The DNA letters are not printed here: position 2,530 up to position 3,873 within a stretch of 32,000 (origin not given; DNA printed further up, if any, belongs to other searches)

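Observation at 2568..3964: Solitary CapRel/toxSAS-like RelA/SpoT-domain gene inserted as a repeat-bracketed cassette inside a polysaccharide locus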

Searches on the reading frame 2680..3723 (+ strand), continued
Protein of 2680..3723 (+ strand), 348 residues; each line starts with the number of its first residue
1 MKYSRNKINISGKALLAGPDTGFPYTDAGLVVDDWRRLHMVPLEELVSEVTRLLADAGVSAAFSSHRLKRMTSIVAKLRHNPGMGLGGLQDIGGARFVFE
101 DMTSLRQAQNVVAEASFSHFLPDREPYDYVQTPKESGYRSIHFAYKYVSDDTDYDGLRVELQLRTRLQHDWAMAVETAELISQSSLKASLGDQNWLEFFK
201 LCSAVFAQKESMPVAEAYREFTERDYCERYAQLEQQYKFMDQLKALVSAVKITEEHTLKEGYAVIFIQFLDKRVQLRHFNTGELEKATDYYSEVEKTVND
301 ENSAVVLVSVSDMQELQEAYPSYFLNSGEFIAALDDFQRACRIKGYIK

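Call 18: find_encoding_contigs(protein=P0017, flank=8000, max_places=4)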
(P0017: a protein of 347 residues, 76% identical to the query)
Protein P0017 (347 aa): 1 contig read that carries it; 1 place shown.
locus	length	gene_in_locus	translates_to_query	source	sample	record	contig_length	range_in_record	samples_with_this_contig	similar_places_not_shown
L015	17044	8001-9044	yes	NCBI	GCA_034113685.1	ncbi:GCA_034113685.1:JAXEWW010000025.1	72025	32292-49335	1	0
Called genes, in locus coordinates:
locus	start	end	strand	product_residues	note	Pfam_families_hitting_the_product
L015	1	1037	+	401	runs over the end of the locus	PF01370:Epimerase, PF04321:RmlD_sub_bind, PF16363:GDP_Man_Dehyd (weak)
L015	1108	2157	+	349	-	PF01073:3Beta_HSD, PF01370:Epimerase, PF02719:Polysacc_synt_2, PF07993:NAD_binding_4, PF16363:GDP_Man_Dehyd, PF13460:NAD_binding_10, PF08485:Polysacc_syn_2C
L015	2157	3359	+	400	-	PF01370:Epimerase, PF02719:Polysacc_synt_2 (faint), PF04321:RmlD_sub_bind (faint), PF07993:NAD_binding_4 (faint), PF14667:Polysacc_synt_C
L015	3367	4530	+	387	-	PF02350:Epimerase_2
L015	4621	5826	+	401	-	PF13173:AAA_14, PF13635:DUF4143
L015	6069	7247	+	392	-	PF13175:AAA_15 (weak), PF13476:AAA_23 (weak), PF13304:AAA_21 (weak), PF13175:AAA_15 (weak)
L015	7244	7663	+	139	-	-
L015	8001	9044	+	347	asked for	PF04607:RelA_SpoT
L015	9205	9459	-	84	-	-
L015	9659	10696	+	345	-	PF01073:3Beta_HSD, PF01370:Epimerase, PF02719:Polysacc_synt_2, PF04321:RmlD_sub_bind, PF07993:NAD_binding_4 (weak), PF16363:GDP_Man_Dehyd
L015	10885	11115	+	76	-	-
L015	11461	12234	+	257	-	PF01610:DDE_Tnp_ISL3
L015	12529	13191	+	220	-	PF02485:Branch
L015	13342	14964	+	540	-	-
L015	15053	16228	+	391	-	PF02350:Epimerase_2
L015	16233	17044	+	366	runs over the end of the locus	PF00534:Glycos_transf_1 (faint), PF13692:Glyco_trans_1_4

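Call 19: find_encoding_contigs(protein=P0099, flank=8000, max_places=4)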
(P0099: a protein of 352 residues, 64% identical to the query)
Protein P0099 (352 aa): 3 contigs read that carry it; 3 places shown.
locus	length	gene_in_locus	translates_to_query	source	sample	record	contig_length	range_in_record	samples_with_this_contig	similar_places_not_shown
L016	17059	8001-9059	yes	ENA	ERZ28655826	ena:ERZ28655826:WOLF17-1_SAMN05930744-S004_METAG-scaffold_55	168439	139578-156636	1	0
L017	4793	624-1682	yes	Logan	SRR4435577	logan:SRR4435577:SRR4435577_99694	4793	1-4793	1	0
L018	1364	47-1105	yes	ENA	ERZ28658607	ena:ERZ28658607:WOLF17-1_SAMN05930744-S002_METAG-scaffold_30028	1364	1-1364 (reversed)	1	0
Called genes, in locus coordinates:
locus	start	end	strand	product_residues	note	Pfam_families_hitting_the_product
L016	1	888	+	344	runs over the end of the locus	PF25919:BSH_CusB (faint), PF25917:BSH_RND, PF25973:BSH_CzcB (faint), PF25997:BSH_YhbJ (faint), PF25881:HH_YBHG (weak), PF25954:Beta-barrel_RND_2 (weak), PF25963:Beta-barrel_AAEA (weak), PF25990:Beta-barrel_YknX (weak), +1 more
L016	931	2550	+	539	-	-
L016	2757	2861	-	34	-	-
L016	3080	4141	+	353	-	PF01075:Glyco_transf_9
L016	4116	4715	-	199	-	PF14063:DUF4254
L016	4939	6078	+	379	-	PF00288:GHMP_kinases_N, PF08544:GHMP_kinases_C (weak)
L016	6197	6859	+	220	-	PF00483:NTP_transferase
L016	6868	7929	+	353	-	PF01073:3Beta_HSD, PF01370:Epimerase, PF02719:Polysacc_synt_2, PF04321:RmlD_sub_bind, PF16363:GDP_Man_Dehyd, PF07993:NAD_binding_4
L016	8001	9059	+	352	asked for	PF04607:RelA_SpoT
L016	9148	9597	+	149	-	PF13274:SocA_Panacea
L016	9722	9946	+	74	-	-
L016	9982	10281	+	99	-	-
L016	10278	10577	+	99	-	-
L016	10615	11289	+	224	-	PF24838:8xMP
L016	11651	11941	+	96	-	-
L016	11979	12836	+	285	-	PF02498:Bro-N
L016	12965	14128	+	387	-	PF02350:Epimerase_2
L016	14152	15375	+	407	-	PF03446:NAD_binding_2 (faint), PF03721:UDPG_MGDP_dh_N, PF00984:UDPG_MGDP_dh, PF03720:UDPG_MGDP_dh_C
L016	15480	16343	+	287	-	PF13476:AAA_23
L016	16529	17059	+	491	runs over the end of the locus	PF01943:Polysacc_synt, PF13440:Polysacc_synt_3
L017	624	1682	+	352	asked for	PF04607:RelA_SpoT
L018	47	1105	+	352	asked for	PF04607:RelA_SpoT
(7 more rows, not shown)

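Call 28: find_related_loci(query=A1, collection=genome_contigs, flank=10000)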
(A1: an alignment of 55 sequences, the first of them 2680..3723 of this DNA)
Query A1 (348 aa) in genome_contigs; peptide patterns used: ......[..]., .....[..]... (x = any residue, [..] = any of these).
65 stretches matched a pattern; 39 encode a relative of the query (tblastn E <= 1e-3); 39 distinct loci.
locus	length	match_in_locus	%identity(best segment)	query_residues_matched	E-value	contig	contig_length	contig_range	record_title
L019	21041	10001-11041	80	1-347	0e+0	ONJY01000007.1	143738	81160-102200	uncultured Bacteroidales bacterium isolate RUG377 genome assembly, contig: scaffold_64, whole genome shotgun sequence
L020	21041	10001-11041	79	1-347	0e+0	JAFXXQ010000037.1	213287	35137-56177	MAG: Bacteroidaceae bacterium isolate RGIG6839 Sheep_Rumen-4__c3816, whole genome shotgun sequence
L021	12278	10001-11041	74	1-347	0e+0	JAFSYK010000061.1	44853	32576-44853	MAG: Bacteroidales bacterium isolate RGIG3587 Goat_Rumen.Co__c1685127, whole genome shotgun sequence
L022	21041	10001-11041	75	1-347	0e+0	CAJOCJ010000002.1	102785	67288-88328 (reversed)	uncultured Bacteroidales bacterium isolate Red_deer_1_mag_136 genome assembly, contig: scaffold_60, whole genome shotgun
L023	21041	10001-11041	73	1-347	0e+0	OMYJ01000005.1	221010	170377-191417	uncultured Bacteroidales bacterium isolate RUG083 genome assembly, contig: scaffold_13, whole genome shotgun sequence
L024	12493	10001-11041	74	1-347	8e-180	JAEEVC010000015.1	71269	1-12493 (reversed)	MAG: Bacteroidales bacterium isolate Tb.RUG.443 NODE_779_length_71269_cov_1.742838, whole genome shotgun sequence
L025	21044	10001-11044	75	1-348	1e-176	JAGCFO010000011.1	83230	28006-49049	MAG: Bacteroidaceae bacterium isolate RGIG9746 Yak_Omasum-4__c251846, whole genome shotgun sequence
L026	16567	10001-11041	71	1-347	5e-174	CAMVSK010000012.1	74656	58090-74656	MAG TPA_asm: uncultured Bacteroidales bacterium isolate SRR8387720_bin.21_metaWRAP_v1.3_MAG genome assembly, contig: ERZ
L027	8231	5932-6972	70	1-347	8e-172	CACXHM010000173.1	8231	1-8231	MAG: uncultured Bacteroidia bacterium isolate RUG11258 genome assembly, contig: RUG11258_asm_173, whole genome shotgun s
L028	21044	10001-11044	57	1-348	2e-137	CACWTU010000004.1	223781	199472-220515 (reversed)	MAG: uncultured Bacteroidales bacterium isolate RUG10916 genome assembly, contig: RUG10916_asm_4, whole genome shotgun s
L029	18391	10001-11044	57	1-348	4e-137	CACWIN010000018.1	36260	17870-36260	MAG: uncultured Bacteroidales bacterium isolate RUG10612 genome assembly, contig: RUG10612_asm_18, whole genome shotgun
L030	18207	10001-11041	54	1-347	4e-131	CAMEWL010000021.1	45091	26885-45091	MAG: uncultured Prevotellaceae bacterium isolate SRR11489746_bin.78_metaWRAP_v1.3_MAG genome assembly, contig: ERZ114667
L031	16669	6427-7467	54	1-347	2e-130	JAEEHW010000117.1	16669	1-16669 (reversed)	MAG: Prevotella sp. isolate Tb.RUG.131 k141_8392419_flag=0_multi=76.0241_len=16669, whole genome shotgun sequence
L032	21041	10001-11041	52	1-347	4e-128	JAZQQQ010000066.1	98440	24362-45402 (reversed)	MAG: Bacteroidaceae bacterium isolate T1900045236_TH20190006.MAGScoT_cleanbin_000005 SGB_5467_k141_2706073, whole genome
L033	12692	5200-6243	54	1-347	5e-127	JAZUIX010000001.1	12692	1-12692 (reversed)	MAG: Bacteroidales bacterium isolate T1900045262_TH20190032.MAGScoT_cleanbin_000004 SGB_5831_k141_1194210, whole genome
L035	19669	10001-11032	54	1-347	6e-126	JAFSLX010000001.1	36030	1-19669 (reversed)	MAG: Bacteroidales bacterium isolate RGIG3262 Goat_Reticulum-3__c8, whole genome shotgun sequence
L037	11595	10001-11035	54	1-347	6e-125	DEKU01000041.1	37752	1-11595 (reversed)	MAG TPA_asm: Bacteroidales bacterium UBA2714 UBA2714_contig_16285, whole genome shotgun sequence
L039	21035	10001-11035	54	1-346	4e-123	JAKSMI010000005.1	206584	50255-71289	MAG: Bacteroidales bacterium isolate Horse_feces121 MAG121_5, whole genome shotgun sequence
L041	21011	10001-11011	48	1-343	3e-101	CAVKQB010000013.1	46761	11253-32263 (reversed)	Leyella stercorea isolate H07659-L1_cleanbin_000006 genome assembly, contig: Spades_H07659-L1_contig_290, whole genome s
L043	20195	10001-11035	47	1-343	4e-97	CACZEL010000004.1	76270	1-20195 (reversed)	MAG: uncultured Bacteroidales bacterium isolate RUG12549 genome assembly, contig: RUG12549_asm_4, whole genome shotgun s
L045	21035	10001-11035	47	1-343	2e-95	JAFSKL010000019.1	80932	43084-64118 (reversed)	MAG: Paludibacteraceae bacterium isolate RGIG3224 Goat_Reticulum-2__c941, whole genome shotgun sequence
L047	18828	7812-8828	47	1-341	2e-97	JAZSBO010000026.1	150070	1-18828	MAG: Paludibacteraceae bacterium isolate T1900044928_TS20190394.MAGScoT_cleanbin_000001 SGB_3393_k141_2624832, whole gen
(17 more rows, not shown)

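Call 36: predict_structure(alignment_id=A1)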
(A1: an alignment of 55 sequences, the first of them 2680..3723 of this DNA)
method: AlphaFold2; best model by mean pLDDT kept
length: 348 residues; sequences in the alignment: 55
mean_pLDDT: 82.4   pTM: 0.75
mean pLDDT of the five models: 82.4, 81.2, 80.8, 80.1, 78.5
residues with pLDDT >= 90: 132; 70-90: 162; 50-70: 43; < 50: 11
segments of 3 or more residues with pLDDT < 50: 314-319, 321-325
pLDDT, mean of each block of 10 residues (from residue 1): 91 86 84 87 92 96 79 75 79 86 96 96 94 89 96 93 91 77 60 86 91 87 94 89 73 62 74 77 76 74 68 48 56 90 93
secondary structure, 60 per line:
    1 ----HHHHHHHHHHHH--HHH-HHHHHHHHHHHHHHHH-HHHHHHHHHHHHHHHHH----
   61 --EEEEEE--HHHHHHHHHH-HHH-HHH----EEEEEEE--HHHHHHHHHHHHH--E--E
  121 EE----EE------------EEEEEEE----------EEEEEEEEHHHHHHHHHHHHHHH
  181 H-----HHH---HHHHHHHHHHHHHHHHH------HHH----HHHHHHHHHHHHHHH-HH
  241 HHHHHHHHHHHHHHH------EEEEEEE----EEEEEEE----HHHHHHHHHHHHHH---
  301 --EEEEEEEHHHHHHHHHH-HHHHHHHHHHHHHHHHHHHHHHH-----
elements in order: H5-16 H23-38 H40-56 E63-68 H71-80 E93-99 H102-114 E120-122 E141-147 E158-165 H166-181 H193-209 H223-237 H239-255 E262-268 E273-279 H284-297 E303-309 H310-319 H321-343

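Call 38: search_protein_families(library=pfam, alignment_id=A2, max_evalue=0.00001)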
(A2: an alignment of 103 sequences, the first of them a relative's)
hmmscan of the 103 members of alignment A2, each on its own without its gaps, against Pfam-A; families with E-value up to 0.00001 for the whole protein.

A. member 1, L019:8586-9005:+ (140 aa): 1 family
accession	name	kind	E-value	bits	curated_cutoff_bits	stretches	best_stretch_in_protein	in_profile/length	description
PF13366.12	PDDEXK_3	-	3.2e-33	115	22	1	16-118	6-108/117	PD-(D/E)XK nuclease superfamily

B. families by the number of members that match (of 103 scanned): 88 families (the first 25 are shown)
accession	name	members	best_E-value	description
PF00483.29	NTP_transferase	8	4e-77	Nucleotidyl transferase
PF12804.13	NTP_transf_3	7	2.7e-13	MobA-like NTP transferase domain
PF16363.11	GDP_Man_Dehyd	5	2.1e-146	GDP-mannose 4,6 dehydratase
PF04321.23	RmlD_sub_bind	5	8.8e-89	RmlD substrate binding domain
PF01370.27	Epimerase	5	3.3e-74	NAD dependent epimerase/dehydratase family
PF00152.25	tRNA-synt_2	4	8.4e-66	tRNA synthetases class II (D, K and N)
PF05635.17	23S_rRNA_IVP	4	1.6e-38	23S rRNA-intervening sequence protein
PF03721.20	UDPG_MGDP_dh_N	4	5.3e-34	UDP-glucose/GDP-mannose dehydrogenase family, NAD binding domain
PF00984.24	UDPG_MGDP_dh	4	4.9e-28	UDP-glucose/GDP-mannose dehydrogenase family, central domain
PF01073.25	3Beta_HSD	4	8.2e-20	3-beta hydroxysteroid dehydrogenase/isomerase family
PF01336.31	tRNA_anti-codon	4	2.5e-15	OB-fold nucleic acid binding domain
PF02719.21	Polysacc_synt_2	4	4e-14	Polysaccharide biosynthesis protein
PF03720.21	UDPG_MGDP_dh_C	4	2.1e-12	UDP-glucose/GDP-mannose dehydrogenase family, UDP binding domain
PF07993.18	NAD_binding_4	4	2.9e-11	Male sterility protein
PF13366.12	PDDEXK_3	3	6e-41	PD-(D/E)XK nuclease superfamily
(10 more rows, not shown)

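Call 40: fold_search(model_id=the predicted structure, library=pdb)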
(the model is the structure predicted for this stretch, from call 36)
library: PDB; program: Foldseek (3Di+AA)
matches with E <= 10: 377; with E <= 0.001: 59
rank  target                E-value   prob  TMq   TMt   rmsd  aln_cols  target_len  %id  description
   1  7ztb_B                2.2e-21  1.00  0.78  0.79   4.3       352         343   26  Structure of the Salmonella tRNA pyrophosphokinase CapRel (released 2022-11-23)
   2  9erv_A                2.0e-20  1.00  0.73  0.74   5.4       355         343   26  Structure of Salmonella CapRel bound to Bas11 Gp54 (released 2024-11-06)
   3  7ztb_A                4.6e-20  1.00  0.78  0.79   4.0       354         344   25  Structure of the Salmonella tRNA pyrophosphokinase CapRel (released 2022-11-23)
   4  6ewz_B                3.0e-09  1.00  0.42  0.69   3.6       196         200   20  Crystal structure of RelP (SAS2) from Staphylococcus aureus bound to AMPCPP and GTP in the pre-catalytic state (released 2018-01-24)
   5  6fgx_A                4.6e-09  1.00  0.43  0.72   3.3       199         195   20  Crystal structure of the small alarmone synthethase 2 from Staphylococcus aureus bound to AMPCPP (released 2018-02-07)
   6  2be3_A                5.1e-09  1.00  0.42  0.68   7.6       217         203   18  Structure of a GTP Pyrophosphokinase Family Protein from Streptococcus pneumoniae (released 2005-12-06)
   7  6ewz_A                6.9e-09  1.00  0.43  0.70   3.5       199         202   20  Crystal structure of RelP (SAS2) from Staphylococcus aureus bound to AMPCPP and GTP in the pre-catalytic state (released 2018-01-24)
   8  6fgj_A                1.2e-08  1.00  0.42  0.70   3.7       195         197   19  Crystal structure of the small alarmone synthethase 2 from Staphylococcus aureus (released 2018-02-07)
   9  6fgx_B                1.4e-08  1.00  0.40  0.68   4.1       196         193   19  Crystal structure of the small alarmone synthethase 2 from Staphylococcus aureus bound to AMPCPP (released 2018-02-07)
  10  6ex0_B                1.4e-08  1.00  0.40  0.66   4.0       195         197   19  Crystal structure of RelP (SAS2) from Staphylococcus aureus bound to pppGpp in the post-catalytic state (released 2018-01-24)
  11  6fgj_B                1.6e-08  1.00  0.42  0.69   4.0       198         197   20  Crystal structure of the small alarmone synthethase 2 from Staphylococcus aureus (released 2018-02-07)
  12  5dec_B                1.9e-08  1.00  0.40  0.68   4.0       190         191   22  Crystal structure of the small alarmone synthetase 1 from Bacillus subtilis (released 2015-10-28)
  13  6ex0_A                2.5e-08  1.00  0.41  0.70   3.2       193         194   19  Crystal structure of RelP (SAS2) from Staphylococcus aureus bound to pppGpp in the post-catalytic state (released 2018-01-24)
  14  5dec_D                4.0e-08  1.00  0.39  0.67   4.1       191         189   20  Crystal structure of the small alarmone synthetase 1 from Bacillus subtilis (released 2015-10-28)
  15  5dec_A                4.4e-08  1.00  0.41  0.71   3.6       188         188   19  Crystal structure of the small alarmone synthetase 1 from Bacillus subtilis (released 2015-10-28)
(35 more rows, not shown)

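Call 50: find_related_loci(query=A1, collection=viral_contigs, flank=8000)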
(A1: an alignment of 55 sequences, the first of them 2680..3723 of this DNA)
Query A1 (348 aa) in viral_contigs; peptide patterns used: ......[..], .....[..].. (x = any residue, [..] = any of these).
12 stretches matched a pattern, but none encodes a relative of the query by tblastn (E <= 1e-3).

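Call 64: find_homologous_proteins(query=L039:9053-9952:+, max_evalue=1e-50)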
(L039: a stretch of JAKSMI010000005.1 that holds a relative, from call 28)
Query L039:9053-9952:+ (300 aa): 2711 proteins with E <= 1e-50 among 3660 candidates; the best 120 are listed.
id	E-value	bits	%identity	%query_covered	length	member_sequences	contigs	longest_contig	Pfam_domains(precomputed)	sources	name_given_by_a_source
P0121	7.2e-192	654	95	100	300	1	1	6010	PF13632.13,PF10111.15,PF13641.13,PF00535.33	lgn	-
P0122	9.0e-192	654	95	100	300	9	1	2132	PF13632.13,PF10111.15,PF13506.14,PF13641.13,PF00535.33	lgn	-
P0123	1.0e-181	621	89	100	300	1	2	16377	PF13632.13,PF10111.15,PF13641.13,PF00535.33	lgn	-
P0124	6.4e-174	595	83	99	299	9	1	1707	PF13632.13,PF10111.15,PF13641.13,PF00535.33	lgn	-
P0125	2.2e-172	590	84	100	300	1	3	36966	PF13632.13,PF10111.15,PF13641.13,PF00535.33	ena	-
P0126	1.5e-170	584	83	100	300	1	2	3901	PF13632.13,PF10111.15,PF13641.13,PF00535.33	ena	-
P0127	3.0e-170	583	83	100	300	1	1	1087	PF13632.13,PF10111.15,PF13506.14,PF13641.13,PF00535.33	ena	-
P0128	1.4e-167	575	81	100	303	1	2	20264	PF13632.13,PF10111.15,PF13641.13,PF00535.33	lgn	-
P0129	1.6e-167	574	82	100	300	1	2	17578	PF13632.13,PF10111.15,PF13641.13,PF00535.33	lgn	-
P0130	1.8e-167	574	82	100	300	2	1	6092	PF13632.13,PF10111.15,PF13641.13,PF00535.33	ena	-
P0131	6.6e-167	572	82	100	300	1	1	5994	PF13632.13,PF10111.15,PF13641.13,PF00535.33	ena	-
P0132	8.8e-167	572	82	100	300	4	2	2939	PF13632.13,PF10111.15,PF13641.13,PF00535.33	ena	-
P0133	1.1e-166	572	81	100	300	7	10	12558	PF13632.13,PF10111.15,PF13641.13,PF00535.33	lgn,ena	-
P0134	1.5e-166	571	81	100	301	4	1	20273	PF13632.13,PF10111.15,PF13641.13,PF00535.33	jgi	jgi:glycosyltransferase involved in cell wall biosynthesis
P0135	2.6e-166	570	81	100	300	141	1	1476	PF13632.13,PF10111.15,PF13641.13,PF00535.33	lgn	-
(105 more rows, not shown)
